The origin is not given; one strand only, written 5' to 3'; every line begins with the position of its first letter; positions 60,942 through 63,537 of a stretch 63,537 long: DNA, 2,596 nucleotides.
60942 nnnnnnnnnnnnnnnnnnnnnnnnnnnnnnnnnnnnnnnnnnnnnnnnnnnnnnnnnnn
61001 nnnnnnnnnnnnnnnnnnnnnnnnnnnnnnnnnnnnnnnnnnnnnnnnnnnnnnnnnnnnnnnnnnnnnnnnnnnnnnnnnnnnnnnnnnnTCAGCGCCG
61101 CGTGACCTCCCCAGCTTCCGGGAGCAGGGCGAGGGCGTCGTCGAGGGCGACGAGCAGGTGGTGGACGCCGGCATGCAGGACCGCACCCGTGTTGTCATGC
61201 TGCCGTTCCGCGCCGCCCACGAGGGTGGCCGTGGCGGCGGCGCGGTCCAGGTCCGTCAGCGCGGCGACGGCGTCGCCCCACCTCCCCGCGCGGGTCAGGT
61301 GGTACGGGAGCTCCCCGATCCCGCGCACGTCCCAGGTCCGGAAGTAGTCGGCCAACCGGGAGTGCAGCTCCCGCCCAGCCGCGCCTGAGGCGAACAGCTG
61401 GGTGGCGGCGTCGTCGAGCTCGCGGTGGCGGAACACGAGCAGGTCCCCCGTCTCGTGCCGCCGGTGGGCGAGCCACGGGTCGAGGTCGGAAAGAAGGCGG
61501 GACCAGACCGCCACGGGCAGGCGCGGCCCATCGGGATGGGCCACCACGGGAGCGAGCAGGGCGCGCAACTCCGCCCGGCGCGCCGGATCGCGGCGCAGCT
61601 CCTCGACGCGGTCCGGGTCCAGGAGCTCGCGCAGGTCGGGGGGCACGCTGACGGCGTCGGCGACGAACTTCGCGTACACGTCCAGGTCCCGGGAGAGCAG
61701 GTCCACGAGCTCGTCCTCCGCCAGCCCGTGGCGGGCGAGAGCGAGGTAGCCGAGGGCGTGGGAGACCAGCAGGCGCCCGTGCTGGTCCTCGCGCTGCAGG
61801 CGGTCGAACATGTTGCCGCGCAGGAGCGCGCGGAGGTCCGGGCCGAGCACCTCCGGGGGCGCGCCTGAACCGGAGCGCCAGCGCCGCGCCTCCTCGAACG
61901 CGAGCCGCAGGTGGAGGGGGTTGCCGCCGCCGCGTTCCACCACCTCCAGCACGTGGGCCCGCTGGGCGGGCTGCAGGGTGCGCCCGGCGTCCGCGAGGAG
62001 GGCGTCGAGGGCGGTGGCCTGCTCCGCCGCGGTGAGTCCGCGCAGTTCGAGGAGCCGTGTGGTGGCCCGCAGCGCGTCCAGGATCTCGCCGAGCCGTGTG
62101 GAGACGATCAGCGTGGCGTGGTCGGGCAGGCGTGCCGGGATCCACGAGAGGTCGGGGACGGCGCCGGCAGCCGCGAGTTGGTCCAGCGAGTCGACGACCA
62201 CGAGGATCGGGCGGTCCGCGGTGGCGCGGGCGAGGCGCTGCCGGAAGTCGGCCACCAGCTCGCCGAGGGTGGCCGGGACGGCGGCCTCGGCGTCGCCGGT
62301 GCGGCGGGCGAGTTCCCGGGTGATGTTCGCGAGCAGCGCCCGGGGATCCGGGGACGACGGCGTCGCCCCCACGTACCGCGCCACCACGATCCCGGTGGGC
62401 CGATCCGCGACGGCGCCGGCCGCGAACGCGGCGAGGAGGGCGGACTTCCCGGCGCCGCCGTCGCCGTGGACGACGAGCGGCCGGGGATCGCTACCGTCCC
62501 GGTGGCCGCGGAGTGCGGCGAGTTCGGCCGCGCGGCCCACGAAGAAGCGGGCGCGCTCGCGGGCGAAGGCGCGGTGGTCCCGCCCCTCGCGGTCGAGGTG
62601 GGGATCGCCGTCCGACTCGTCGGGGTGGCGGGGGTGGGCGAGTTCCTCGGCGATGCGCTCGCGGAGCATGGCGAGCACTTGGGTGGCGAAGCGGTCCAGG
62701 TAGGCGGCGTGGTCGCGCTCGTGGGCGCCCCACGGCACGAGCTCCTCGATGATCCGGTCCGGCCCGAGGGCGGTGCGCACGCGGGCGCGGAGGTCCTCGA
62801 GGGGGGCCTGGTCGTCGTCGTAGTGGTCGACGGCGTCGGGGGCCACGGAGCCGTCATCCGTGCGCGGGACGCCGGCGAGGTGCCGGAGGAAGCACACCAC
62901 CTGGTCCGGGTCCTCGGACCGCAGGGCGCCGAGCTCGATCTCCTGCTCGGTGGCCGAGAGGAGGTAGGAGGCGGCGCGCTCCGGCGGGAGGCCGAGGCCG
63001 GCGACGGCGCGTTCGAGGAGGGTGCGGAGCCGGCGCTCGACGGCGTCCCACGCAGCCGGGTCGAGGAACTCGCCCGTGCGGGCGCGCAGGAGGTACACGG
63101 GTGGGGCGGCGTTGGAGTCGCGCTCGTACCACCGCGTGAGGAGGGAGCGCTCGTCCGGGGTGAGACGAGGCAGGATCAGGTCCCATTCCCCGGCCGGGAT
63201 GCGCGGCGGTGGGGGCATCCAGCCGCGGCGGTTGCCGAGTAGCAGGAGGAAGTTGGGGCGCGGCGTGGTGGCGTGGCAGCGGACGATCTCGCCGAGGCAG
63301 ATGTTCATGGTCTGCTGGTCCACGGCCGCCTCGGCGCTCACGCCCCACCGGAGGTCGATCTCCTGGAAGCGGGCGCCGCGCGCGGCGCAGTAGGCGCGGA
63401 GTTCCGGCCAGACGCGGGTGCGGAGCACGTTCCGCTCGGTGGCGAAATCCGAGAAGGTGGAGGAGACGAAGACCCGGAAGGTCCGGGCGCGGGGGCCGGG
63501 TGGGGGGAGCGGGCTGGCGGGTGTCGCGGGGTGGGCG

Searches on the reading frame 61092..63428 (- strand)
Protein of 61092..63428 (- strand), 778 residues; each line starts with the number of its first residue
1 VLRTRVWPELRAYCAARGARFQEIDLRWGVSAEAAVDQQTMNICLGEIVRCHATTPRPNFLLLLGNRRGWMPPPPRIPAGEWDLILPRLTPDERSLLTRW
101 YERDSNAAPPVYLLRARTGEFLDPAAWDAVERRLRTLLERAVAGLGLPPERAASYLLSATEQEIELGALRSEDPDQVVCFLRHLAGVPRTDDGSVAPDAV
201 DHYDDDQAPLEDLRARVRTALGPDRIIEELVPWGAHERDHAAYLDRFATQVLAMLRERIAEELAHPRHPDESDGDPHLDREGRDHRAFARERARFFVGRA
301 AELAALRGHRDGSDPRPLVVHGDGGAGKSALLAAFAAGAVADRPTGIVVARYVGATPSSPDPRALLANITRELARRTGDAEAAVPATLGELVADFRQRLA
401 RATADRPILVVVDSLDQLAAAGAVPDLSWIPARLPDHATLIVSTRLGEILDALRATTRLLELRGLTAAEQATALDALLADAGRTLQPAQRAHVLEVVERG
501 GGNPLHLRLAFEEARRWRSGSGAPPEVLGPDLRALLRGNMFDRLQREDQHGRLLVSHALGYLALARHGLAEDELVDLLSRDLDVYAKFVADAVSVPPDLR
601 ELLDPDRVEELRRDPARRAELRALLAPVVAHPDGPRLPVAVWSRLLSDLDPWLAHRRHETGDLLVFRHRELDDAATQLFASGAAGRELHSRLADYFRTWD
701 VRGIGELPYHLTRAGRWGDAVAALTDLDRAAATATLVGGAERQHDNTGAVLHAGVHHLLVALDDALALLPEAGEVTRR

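Call 103: search_protein_families(library=pfam, proteins=[window:61092-63428:-], max_evalue=0.001)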
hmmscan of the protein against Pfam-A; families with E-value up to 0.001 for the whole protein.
window:61092-63428:- (778 aa): 5 families
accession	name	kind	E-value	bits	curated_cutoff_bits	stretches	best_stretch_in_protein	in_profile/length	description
PF13191.12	AAA_16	-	9.4e-12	46.2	32.6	1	296-423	2-149/167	AAA ATPase domain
PF20703.3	nSTAND1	-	2.6e-08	34.3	27.1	1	286-422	6-131/379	Novel STAND NTPase 1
PF25469.1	HTH_NWD1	-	9.8e-08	32.4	27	1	536-593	16-74/125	NWD1-like, winged helix-turn-helix domain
PF13401.12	AAA_22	-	4.2e-07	30.8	27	1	314-418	4-96/130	AAA domain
PF05729.18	NACHT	-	2.5e-06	27.9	26.7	1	316-474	1-160/167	NACHT domain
